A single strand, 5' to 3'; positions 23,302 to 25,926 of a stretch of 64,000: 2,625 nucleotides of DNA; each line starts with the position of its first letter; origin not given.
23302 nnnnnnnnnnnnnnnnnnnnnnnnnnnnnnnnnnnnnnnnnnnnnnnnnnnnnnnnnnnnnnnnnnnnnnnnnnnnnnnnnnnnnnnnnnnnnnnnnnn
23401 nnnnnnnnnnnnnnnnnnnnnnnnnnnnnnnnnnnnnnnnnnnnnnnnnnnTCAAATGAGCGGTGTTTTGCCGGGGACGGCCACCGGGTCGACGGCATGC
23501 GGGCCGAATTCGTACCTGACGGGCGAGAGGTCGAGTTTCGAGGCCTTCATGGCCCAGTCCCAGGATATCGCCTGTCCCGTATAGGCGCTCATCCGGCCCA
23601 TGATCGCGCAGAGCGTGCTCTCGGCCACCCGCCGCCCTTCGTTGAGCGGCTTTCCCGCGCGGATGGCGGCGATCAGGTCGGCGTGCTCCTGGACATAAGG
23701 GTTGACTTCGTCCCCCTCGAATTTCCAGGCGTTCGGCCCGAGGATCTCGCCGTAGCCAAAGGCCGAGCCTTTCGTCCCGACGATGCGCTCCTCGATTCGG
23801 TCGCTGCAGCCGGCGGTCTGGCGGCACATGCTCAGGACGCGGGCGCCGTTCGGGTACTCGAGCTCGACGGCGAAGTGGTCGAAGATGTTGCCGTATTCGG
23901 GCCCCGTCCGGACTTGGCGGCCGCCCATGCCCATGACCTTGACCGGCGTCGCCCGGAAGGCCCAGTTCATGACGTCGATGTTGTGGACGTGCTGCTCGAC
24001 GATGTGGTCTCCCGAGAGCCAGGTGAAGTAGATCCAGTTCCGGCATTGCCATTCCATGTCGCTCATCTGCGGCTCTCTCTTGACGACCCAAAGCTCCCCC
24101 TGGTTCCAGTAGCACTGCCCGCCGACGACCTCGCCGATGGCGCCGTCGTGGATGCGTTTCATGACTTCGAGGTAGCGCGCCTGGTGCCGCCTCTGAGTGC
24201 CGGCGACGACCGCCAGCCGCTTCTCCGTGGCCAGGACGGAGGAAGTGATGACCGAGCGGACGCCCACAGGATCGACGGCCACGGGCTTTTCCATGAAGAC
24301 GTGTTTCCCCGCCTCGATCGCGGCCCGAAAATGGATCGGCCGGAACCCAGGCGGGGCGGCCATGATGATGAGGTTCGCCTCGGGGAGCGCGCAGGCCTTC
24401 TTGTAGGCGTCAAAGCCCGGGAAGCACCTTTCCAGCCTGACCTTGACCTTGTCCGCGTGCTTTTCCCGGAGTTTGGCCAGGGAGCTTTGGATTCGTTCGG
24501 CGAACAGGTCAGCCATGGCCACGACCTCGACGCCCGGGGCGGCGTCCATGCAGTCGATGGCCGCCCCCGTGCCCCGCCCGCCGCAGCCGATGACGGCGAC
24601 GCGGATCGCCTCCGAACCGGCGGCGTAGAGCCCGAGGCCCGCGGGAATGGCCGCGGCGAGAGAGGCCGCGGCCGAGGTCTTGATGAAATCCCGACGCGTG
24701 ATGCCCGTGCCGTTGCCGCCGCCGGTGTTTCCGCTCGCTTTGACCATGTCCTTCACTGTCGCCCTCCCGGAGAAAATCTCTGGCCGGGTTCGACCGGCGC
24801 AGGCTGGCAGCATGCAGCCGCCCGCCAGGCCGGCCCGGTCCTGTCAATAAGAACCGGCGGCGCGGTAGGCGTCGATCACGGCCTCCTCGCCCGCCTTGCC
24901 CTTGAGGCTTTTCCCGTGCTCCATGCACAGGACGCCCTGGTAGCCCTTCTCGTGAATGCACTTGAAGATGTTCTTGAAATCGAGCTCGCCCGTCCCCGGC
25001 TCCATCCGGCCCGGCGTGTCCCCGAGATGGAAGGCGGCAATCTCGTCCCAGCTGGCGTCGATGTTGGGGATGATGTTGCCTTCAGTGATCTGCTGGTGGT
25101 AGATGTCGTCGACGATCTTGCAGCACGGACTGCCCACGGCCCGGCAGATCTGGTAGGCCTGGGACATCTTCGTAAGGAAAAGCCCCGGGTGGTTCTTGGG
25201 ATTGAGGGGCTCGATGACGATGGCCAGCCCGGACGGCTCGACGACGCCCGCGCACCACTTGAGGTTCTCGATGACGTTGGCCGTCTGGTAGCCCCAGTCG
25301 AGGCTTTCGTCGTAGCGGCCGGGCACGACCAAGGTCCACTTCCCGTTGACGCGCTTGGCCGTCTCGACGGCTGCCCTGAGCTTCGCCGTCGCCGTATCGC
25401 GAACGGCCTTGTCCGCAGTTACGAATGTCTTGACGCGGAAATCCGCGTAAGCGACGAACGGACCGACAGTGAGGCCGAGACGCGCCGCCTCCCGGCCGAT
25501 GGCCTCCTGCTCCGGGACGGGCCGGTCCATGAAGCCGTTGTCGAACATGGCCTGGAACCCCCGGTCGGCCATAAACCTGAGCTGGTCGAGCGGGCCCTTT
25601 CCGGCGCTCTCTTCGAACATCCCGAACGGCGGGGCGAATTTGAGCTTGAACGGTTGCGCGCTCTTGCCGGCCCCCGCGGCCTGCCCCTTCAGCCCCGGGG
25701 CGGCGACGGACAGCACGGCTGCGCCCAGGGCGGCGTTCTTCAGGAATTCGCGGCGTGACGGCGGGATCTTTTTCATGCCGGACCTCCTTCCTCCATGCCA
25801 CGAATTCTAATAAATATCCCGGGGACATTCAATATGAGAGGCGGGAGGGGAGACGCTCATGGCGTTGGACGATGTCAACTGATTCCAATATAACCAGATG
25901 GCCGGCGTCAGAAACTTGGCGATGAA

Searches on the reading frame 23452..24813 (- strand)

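Call 34: search_protein_families(library=pfam, proteins=[window:23452-24813:-], max_evalue=0.0001)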
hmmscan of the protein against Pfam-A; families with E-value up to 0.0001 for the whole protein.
window:23452-24813:- (453 aa): 4 families
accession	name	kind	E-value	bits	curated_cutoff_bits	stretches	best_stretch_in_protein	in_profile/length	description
PF22725.1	GFO_IDH_MocA_C3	-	2.1e-13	50.8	27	1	214-351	1-123/124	GFO/IDH/MocA C-terminal domain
PF01408.29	GFO_IDH_MocA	-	1.1e-10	42.7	24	1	70-189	1-106/120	Oxidoreductase family, NAD-binding Rossmann fold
PF02894.22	GFO_IDH_MocA_C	-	3.1e-09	37.4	22.9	1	220-363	3-129/218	Oxidoreductase family, C-terminal alpha/beta domain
PF10518.14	TAT_signal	-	1e-05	25.6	22.7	1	38-56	2-20/21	TAT (twin-arginine translocation) pathway signal sequence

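Call 75: search_protein_families(library=ncbifam, proteins=[window:23452-24813:-], max_evalue=0.001)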
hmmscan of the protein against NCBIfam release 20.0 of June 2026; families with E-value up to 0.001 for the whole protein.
window:23452-24813:- (453 aa): 8 families
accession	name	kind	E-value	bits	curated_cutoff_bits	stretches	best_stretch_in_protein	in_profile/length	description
TIGR04380.1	myo_inos_iolG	equivalog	6.3e-19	68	355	1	70-351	2-250/330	inositol 2-dehydrogenase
NF058561.1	BT_2158_fam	equivalog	8.1e-09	34.6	750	1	39-242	1-189/487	glycoside 3-dehydrogenase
NF052679.1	InsChiInosDhIolG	equivalog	1.8e-08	33.8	540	1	70-234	3-153/343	bifunctional inositol 2-dehydrogenase/D-chiro-inositol 1-dehydrogenase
NF008607.0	PRK11579.1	subfamily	9.2e-08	31.5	330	1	111-365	31-259/346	oxidoreductase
NF040723.1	UDP-GlcNAcDh_Arch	equivalog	2.1e-06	27.5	450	1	70-230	1-142/302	UDP-N-acetylglucosamine 3-dehydrogenase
NF052479.1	LevoglcsnDh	equivalog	3.2e-06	26.1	650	1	70-233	4-158/386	levoglucosan dehydrogenase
NF007574.0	PRK10206.1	equivalog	5.6e-05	22.3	352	1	161-231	81-148/345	oxidoreductase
TIGR01409.1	TAT_signal_seq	domain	9.4e-05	22.6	16.7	1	38-56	1-19/29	twin-arginine translocation signal domain-containing protein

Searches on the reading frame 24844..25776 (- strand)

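Call 34: search_protein_families(library=pfam, proteins=[window:24844-25776:-], max_evalue=0.0001)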
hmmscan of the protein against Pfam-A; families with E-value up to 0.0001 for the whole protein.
window:24844-25776:- (310 aa): 1 family
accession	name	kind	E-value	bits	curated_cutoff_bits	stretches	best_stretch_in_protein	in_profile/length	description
PF01261.30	AP_endonuc_2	-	1.2e-31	110.7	31.1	1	69-289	4-231/249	Xylose isomerase-like TIM barrel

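Call 75: search_protein_families(library=ncbifam, proteins=[window:24844-25776:-], max_evalue=0.001)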
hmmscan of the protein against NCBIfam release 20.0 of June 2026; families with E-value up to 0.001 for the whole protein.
window:24844-25776:- (310 aa): 11 families
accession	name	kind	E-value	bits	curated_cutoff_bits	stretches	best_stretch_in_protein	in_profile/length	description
TIGR03234.1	OH-pyruv-isom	equivalog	1.1e-32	113.4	353.45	1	132-287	85-240/254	hydroxypyruvate isomerase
NF043033.1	OxoTetrIsom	equivalog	1.6e-29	103.4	325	1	128-287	82-237/251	2-oxo-tetronate isomerase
NF007444.0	PRK09997.1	equivalog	3.3e-23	82.5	465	1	136-297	90-251/258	hydroxypyruvate isomerase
NF041099.2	keto_glucon_epim_IolO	equivalog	1.9e-19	70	300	1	117-287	79-246/269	5-keto-L-gluconate epimerase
NF051856.1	PsicseEpim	equivalog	7.3e-17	62.1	300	1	121-298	77-256/287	D-psicose 3-epimerase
NF007441.0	PRK09989.1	equivalog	1.5e-14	54.4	412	1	127-288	81-242/258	HPr family phosphocarrier protein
NF009688.0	PRK13209.1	subfamily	1.9e-08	33.7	317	1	114-286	82-253/286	L-ribulose-5-phosphate 3-epimerase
NF007360.0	PRK09856.1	equivalog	5.5e-08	32.7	305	1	118-286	77-247/276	fructoselysine 3-epimerase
TIGR00542.1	hxl6Piso_put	equivalog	9.8e-08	31.6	272.15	1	114-287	77-249/279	L-ribulose-5-phosphate 3-epimerase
NF009689.0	PRK13210.1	subfamily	2.1e-07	30.4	200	1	113-287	77-256/286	L-ribulose-5-phosphate 3-epimerase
TIGR01409.1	TAT_signal_seq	domain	0.00071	19.8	16.7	0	7-28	2-22/29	twin-arginine translocation signal domain-containing protein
